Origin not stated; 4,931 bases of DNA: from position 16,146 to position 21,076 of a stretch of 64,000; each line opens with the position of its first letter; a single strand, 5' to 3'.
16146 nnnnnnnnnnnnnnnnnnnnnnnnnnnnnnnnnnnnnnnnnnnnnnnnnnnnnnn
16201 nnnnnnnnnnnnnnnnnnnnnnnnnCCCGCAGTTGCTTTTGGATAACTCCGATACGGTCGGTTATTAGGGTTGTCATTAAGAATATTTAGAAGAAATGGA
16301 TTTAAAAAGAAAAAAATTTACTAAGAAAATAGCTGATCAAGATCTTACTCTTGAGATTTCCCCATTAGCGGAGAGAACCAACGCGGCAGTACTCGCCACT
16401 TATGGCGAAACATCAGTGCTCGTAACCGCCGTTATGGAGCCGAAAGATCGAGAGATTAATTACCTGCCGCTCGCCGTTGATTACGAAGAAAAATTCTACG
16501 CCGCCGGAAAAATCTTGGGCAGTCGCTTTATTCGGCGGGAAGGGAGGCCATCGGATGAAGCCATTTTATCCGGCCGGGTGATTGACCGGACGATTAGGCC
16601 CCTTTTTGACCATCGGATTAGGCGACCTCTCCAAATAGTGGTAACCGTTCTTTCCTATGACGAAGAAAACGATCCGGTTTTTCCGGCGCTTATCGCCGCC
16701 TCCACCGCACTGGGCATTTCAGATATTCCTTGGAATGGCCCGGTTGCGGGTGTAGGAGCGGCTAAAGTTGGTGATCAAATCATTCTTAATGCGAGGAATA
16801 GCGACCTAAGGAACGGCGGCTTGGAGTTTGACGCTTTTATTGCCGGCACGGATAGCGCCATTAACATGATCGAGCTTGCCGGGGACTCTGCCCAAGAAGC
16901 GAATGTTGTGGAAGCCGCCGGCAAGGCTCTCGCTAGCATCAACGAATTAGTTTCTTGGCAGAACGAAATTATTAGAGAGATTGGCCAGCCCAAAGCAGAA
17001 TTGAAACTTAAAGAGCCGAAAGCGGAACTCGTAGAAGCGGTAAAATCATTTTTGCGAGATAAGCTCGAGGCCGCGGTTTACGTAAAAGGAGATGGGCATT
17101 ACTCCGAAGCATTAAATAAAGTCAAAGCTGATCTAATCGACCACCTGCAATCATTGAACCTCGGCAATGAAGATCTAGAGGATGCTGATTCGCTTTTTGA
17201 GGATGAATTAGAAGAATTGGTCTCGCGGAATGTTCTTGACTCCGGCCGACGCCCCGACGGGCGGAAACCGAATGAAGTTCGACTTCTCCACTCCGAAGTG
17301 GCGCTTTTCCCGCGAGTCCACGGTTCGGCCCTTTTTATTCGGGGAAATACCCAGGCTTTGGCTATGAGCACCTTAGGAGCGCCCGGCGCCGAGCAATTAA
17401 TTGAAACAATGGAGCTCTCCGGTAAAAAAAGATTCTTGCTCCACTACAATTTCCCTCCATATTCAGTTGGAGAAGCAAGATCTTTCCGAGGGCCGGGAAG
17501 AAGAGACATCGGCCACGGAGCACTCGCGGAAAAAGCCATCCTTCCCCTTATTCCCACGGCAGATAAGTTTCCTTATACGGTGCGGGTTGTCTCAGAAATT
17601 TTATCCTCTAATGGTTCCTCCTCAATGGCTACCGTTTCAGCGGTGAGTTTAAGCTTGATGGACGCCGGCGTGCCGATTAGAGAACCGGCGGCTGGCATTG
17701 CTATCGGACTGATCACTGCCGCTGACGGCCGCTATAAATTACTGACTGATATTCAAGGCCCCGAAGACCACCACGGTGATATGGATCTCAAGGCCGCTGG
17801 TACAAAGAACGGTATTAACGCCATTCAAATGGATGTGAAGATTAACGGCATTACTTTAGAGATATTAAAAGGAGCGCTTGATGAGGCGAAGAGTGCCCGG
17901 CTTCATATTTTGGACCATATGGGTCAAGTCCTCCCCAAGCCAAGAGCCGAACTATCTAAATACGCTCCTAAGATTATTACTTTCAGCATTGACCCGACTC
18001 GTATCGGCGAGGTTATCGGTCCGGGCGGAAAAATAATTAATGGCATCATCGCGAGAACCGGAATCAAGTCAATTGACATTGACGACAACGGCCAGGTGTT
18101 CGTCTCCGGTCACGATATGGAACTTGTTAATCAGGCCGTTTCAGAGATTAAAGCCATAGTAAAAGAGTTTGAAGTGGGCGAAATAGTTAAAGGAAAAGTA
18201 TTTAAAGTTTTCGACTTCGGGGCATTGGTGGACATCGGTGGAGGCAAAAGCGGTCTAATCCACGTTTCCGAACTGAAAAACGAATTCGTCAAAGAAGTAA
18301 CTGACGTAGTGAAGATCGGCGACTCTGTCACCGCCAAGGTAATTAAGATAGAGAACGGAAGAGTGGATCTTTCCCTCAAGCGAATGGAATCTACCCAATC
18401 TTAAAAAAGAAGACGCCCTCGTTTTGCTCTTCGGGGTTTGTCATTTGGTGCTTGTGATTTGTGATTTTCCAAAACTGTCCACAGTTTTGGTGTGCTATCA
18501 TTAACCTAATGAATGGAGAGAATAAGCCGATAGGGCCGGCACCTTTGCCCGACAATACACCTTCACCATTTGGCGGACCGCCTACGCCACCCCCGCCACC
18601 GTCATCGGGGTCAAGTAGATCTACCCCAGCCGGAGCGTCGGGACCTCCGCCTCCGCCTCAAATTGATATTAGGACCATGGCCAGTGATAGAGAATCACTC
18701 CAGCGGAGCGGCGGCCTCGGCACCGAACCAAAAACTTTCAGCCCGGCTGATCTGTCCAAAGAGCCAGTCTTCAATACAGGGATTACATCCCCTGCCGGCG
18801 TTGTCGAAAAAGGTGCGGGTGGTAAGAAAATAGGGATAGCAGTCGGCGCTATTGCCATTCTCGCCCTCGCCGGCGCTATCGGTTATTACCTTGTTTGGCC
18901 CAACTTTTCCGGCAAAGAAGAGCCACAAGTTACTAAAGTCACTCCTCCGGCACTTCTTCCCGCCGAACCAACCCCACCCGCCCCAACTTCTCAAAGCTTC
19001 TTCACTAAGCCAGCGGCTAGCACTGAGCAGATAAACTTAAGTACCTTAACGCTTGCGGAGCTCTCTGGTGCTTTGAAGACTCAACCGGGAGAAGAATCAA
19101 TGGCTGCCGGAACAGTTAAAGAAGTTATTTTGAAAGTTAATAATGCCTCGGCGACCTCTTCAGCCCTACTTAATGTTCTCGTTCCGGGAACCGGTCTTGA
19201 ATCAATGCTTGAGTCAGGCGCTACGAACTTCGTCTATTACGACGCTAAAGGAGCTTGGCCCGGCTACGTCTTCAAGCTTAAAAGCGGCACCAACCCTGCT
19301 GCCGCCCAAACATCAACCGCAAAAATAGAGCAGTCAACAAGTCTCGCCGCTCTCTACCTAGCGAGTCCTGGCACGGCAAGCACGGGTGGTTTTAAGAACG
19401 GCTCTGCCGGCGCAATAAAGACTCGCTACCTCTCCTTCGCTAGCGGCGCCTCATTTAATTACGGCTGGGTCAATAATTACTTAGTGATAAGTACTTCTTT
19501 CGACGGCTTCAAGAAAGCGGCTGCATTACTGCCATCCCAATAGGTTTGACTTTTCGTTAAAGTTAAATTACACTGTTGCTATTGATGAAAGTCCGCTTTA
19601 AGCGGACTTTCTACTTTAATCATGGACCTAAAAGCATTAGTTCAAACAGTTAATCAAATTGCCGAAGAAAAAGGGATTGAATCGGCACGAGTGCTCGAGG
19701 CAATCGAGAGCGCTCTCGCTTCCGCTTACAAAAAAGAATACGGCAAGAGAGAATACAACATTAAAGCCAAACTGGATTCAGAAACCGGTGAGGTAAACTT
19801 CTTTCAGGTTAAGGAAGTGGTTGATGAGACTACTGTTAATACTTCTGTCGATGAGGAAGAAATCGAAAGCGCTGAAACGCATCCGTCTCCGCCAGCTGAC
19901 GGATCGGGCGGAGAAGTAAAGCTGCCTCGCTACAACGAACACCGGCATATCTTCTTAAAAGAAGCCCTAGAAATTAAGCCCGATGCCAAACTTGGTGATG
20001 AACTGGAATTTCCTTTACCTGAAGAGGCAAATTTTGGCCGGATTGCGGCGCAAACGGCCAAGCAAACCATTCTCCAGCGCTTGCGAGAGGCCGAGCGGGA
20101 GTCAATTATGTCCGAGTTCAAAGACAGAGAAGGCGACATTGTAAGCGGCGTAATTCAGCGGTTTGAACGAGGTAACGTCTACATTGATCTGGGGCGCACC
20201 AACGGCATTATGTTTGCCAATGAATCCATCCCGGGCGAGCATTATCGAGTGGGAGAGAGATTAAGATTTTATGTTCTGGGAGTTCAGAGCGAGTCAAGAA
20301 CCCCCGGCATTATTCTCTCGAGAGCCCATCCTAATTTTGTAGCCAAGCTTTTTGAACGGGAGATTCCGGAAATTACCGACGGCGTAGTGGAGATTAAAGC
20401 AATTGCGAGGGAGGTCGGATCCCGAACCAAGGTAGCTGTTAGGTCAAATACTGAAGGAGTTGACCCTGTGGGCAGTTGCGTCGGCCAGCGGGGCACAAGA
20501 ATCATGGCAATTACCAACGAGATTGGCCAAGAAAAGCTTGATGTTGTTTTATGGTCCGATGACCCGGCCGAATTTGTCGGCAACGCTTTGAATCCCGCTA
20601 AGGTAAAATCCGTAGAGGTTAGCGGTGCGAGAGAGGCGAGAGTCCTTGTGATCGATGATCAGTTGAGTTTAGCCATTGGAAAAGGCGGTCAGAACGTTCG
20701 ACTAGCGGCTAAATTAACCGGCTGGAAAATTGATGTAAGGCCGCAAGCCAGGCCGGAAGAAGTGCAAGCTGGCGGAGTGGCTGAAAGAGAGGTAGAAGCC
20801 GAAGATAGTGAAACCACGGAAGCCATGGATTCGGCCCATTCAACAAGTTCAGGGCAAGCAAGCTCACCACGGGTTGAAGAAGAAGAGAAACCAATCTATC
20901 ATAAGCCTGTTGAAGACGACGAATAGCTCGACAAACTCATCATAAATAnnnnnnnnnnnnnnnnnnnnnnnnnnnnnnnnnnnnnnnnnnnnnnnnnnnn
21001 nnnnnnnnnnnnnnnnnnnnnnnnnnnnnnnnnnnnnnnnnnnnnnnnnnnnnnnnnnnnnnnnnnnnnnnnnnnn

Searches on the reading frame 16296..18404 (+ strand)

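Call 7: search_protein_families(library=pfam, proteins=[window:16296-18404:+], max_evalue=0.001)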
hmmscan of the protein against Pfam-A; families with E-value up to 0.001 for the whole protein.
window:16296-18404:+ (702 aa): 5 families
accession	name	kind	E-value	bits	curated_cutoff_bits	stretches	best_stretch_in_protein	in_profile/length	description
PF01138.27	RNase_PH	-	9.2e-46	155.9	25.5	2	327-460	1-130/130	3' exoribonuclease family, domain 1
PF00575.29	S1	-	3.2e-17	63.1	22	1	624-694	1-73/74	S1 RNA binding domain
PF03725.20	RNase_PH_C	-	8.9e-09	35.6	20.8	0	464-533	2-66/67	3' exoribonuclease family, domain 2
PF00013.35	KH_1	-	2.2e-07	30.9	21.5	1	561-619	2-65/66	KH domain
PF03726.19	PNPase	-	7.8e-07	29.9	24.6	1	244-324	1-81/81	Polyribonucleotide nucleotidyltransferase, RNA binding domain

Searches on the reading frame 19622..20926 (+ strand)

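Call 7: search_protein_families(library=pfam, proteins=[window:19622-20926:+], max_evalue=0.001)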
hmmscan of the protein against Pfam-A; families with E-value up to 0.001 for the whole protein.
window:19622-20926:+ (434 aa): 5 families
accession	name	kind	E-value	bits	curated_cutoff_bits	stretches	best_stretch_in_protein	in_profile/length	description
PF08529.16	NusA_N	-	3.2e-34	118.2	23.8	1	6-160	2-119/119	NusA N-terminal domain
PF13184.12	KH_5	-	1.2e-26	93.1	27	1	266-333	2-69/69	NusA-like KH domain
PF00575.29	S1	-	2.5e-06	28.2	22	1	167-226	1-67/74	S1 RNA binding domain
PF23095.1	KH_NusA_C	-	0.00056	20.3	34.2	0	345-372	7-34/59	Transcription termination/antitermination protein NusA, KH domain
PF10246.15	MRP-S35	-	0.00098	19.5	25.1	0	159-226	12-79/105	Mitochondrial ribosomal protein MRP-S35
